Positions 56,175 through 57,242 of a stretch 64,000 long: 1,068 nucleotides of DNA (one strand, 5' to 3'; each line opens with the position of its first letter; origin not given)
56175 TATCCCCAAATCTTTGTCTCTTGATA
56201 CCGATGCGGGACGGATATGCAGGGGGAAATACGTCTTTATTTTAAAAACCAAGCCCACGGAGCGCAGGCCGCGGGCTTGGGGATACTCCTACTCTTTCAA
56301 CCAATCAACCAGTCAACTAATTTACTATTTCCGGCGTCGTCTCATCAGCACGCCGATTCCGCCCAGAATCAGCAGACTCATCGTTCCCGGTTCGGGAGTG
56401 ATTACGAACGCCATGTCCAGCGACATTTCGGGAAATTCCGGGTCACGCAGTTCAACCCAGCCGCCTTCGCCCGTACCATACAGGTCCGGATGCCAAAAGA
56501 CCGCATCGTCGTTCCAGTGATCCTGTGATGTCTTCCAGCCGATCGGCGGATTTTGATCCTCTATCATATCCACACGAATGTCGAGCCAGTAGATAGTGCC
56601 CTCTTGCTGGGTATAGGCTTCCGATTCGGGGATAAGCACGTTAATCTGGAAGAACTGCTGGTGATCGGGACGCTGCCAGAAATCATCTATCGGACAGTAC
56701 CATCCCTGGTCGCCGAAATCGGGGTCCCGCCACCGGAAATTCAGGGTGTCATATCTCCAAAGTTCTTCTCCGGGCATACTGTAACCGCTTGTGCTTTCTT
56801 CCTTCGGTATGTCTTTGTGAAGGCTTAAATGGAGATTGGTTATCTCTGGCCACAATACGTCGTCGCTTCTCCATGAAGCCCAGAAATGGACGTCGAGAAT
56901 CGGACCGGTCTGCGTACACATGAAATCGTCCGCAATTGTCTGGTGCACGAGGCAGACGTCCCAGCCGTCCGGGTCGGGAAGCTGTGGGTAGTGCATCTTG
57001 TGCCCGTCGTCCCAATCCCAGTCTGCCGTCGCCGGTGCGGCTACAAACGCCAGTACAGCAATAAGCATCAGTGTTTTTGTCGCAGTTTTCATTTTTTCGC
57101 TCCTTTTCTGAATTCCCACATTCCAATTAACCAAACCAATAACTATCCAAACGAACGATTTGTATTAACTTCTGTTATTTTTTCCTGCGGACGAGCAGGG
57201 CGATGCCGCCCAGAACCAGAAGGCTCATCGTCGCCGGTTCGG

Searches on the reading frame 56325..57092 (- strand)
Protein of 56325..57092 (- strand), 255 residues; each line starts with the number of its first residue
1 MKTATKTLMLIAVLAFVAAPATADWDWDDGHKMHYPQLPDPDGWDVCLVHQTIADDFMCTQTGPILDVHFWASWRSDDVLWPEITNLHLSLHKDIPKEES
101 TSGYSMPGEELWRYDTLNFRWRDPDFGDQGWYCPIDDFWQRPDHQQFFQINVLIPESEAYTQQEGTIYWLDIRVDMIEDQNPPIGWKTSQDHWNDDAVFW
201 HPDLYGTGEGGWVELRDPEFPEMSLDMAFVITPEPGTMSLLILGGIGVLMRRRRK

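Call 19: search_protein_families(library=pfam, proteins=[window:56325-57092:-], max_evalue=0.01)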
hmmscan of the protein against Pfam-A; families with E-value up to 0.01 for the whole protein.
window:56325-57092:- (255 aa): 2 families
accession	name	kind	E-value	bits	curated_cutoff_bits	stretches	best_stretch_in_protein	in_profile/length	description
PF25470.1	DUF7901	-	1.4e-47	162.8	24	1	33-232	1-205/205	Domain of unknown function (DUF7901)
PF07589.16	PEP-CTERM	-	0.00033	21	20.7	1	232-254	2-24/24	PEP-CTERM motif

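Call 20: search_protein_families(library=ncbifam, proteins=[window:56325-57092:-], max_evalue=0.01)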
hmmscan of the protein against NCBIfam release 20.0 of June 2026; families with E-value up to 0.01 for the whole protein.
window:56325-57092:- (255 aa): 1 family
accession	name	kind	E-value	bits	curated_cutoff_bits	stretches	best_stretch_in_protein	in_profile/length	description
TIGR02595.1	PEP_CTERM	domain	4e-05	24.2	16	1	232-255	1-24/24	PEP-CTERM sorting domain-containing protein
